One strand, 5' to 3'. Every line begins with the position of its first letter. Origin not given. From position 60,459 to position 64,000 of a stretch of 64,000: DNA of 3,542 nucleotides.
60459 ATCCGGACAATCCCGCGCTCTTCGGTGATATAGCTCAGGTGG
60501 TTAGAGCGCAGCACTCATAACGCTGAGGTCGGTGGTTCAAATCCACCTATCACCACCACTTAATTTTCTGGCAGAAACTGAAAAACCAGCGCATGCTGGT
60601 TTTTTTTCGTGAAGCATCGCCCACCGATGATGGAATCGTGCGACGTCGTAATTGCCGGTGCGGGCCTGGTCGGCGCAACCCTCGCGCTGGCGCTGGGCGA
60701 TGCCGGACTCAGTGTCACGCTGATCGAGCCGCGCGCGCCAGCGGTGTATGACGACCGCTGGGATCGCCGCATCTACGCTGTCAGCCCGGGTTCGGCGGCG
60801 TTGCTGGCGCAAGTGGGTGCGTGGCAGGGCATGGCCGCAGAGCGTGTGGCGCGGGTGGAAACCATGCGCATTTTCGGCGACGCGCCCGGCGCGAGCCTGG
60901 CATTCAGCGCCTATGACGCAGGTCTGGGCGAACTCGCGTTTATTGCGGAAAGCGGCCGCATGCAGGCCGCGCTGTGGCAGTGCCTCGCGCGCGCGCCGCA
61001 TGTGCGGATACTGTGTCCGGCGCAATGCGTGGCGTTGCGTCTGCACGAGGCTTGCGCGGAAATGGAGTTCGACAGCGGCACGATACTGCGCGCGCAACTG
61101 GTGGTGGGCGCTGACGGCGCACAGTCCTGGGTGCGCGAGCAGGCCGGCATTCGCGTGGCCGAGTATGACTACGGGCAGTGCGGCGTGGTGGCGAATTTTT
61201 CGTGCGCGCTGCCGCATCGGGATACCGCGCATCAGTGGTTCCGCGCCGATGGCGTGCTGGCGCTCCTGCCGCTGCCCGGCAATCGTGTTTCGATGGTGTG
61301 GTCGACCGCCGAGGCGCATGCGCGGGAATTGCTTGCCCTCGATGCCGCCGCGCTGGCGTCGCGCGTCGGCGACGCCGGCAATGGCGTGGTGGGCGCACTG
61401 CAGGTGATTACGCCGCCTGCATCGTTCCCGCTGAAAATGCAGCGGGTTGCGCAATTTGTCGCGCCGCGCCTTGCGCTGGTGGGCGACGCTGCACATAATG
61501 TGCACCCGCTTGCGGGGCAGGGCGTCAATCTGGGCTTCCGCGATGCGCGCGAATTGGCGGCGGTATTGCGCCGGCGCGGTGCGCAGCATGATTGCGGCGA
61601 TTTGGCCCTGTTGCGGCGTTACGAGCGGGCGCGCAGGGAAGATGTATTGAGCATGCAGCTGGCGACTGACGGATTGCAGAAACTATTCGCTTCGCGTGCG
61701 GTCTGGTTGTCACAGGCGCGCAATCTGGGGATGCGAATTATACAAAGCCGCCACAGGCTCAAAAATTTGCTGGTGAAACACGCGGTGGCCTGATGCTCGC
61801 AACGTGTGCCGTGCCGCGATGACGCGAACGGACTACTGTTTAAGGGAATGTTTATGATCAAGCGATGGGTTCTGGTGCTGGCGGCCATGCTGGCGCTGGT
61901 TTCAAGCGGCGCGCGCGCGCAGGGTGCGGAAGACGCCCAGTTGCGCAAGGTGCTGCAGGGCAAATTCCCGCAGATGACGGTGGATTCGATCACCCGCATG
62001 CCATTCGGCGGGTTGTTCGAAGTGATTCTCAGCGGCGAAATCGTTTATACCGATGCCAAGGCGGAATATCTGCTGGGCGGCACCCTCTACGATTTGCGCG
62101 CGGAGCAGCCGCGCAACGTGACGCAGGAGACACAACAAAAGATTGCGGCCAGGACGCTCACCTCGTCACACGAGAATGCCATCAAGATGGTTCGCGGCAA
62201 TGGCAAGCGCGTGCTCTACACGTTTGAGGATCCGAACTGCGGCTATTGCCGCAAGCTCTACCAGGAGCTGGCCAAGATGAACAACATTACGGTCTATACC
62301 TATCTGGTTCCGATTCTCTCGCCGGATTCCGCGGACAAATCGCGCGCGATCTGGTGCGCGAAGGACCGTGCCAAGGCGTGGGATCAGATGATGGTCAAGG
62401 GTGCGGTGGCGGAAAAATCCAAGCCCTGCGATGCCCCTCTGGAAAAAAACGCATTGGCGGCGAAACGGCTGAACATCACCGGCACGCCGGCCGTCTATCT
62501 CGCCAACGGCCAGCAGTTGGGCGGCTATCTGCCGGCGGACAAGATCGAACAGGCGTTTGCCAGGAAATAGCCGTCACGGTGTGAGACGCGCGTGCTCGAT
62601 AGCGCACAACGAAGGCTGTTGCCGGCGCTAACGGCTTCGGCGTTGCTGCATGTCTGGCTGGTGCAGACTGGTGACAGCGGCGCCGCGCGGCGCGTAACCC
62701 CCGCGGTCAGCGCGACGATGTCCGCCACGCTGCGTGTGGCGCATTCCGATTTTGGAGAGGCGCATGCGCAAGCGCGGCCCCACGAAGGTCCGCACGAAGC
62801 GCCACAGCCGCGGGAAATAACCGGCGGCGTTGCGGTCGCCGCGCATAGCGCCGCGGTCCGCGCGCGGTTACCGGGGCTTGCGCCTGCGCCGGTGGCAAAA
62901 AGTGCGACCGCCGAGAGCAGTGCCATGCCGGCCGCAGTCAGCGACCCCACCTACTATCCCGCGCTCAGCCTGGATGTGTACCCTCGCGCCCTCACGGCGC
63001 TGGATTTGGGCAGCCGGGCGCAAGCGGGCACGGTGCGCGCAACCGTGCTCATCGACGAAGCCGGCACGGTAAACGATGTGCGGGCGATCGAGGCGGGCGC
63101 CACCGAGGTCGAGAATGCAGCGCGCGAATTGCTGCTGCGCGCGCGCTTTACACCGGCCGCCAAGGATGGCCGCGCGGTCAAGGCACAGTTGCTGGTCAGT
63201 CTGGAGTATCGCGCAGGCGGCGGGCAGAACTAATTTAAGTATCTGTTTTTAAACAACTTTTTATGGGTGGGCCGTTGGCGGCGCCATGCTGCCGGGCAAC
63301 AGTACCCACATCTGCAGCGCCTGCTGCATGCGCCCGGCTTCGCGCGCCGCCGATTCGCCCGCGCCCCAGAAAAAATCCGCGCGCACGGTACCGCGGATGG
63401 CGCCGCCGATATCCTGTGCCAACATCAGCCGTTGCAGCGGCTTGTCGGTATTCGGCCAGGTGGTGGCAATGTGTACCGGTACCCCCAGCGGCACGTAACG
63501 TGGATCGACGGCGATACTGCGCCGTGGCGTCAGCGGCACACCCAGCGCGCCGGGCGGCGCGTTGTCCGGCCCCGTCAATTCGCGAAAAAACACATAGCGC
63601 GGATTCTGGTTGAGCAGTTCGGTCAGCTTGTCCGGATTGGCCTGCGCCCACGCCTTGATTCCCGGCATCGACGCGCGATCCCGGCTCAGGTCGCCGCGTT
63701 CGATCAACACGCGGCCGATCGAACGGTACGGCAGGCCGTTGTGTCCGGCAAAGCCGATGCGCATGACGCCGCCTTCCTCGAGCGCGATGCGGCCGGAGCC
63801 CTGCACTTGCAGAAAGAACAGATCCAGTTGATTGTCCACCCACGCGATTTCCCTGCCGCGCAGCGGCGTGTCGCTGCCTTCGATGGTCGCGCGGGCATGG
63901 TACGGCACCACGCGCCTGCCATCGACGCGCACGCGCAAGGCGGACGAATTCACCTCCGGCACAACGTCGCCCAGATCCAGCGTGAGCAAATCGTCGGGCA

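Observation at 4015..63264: Dispersed ~30-bp AT-rich motif (A-tract + IHF-type core): at least 20 copies in 64 kb of GC-rich DNA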

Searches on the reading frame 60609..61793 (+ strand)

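Call 14: search_protein_families(library=pfam, proteins=[window:60609-61793:+])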
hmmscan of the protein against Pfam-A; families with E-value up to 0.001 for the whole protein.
window:60609-61793:+ (394 aa): 3 families
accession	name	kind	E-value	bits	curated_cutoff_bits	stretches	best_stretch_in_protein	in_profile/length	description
PF01494.25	FAD_binding_3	-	6.9e-29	101.6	22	1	11-343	2-339/349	FAD binding domain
PF01266.30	DAO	-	8.8e-05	22.6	27.9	1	12-44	1-34/353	FAD dependent oxidoreductase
PF05834.18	Lycopene_cycl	-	0.00035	20.2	23.4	0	12-45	1-36/380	Lycopene cyclase protein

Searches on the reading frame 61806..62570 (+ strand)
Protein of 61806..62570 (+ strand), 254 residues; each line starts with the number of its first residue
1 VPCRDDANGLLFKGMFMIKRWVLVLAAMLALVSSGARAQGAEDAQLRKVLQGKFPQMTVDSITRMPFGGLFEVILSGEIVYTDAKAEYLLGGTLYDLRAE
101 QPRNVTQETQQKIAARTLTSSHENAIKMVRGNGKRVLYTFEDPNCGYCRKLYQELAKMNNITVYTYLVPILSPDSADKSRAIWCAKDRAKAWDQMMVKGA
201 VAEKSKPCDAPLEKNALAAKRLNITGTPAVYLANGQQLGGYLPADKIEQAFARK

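Call 14: search_protein_families(library=pfam, proteins=[window:61806-62570:+])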
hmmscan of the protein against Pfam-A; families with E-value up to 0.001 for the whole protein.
window:61806-62570:+ (254 aa): 3 families
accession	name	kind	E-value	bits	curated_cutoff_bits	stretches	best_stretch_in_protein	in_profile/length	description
PF13098.12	Thioredoxin_2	-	8.8e-27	93.9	27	1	130-250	2-103/104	Thioredoxin-like domain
PF10411.14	DsbC_N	-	2.8e-18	65.7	25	1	39-107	3-70/70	Disulfide bond isomerase protein N-terminal domain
PF13462.12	Thioredoxin_4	-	0.00012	22.7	23.2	0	133-160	13-40/165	Thioredoxin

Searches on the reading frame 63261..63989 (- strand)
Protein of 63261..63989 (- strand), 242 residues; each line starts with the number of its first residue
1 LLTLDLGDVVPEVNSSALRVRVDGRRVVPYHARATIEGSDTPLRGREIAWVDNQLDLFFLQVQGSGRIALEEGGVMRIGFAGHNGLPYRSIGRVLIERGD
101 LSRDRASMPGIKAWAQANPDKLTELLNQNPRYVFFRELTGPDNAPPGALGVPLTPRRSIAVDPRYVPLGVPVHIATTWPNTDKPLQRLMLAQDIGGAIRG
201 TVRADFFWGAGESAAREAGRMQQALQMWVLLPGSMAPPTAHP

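Call 48: search_protein_families(library=ncbifam, proteins=[window:63261-63989:-], max_evalue=0.01)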
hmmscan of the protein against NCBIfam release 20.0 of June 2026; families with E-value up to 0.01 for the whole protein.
window:63261-63989:- (242 aa): 1 family
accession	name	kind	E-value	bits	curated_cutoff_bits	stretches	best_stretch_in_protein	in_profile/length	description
NF008366.0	PRK11162.1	equivalog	1.2e-40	139.7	242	1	33-231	153-355/366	murein transglycosylase A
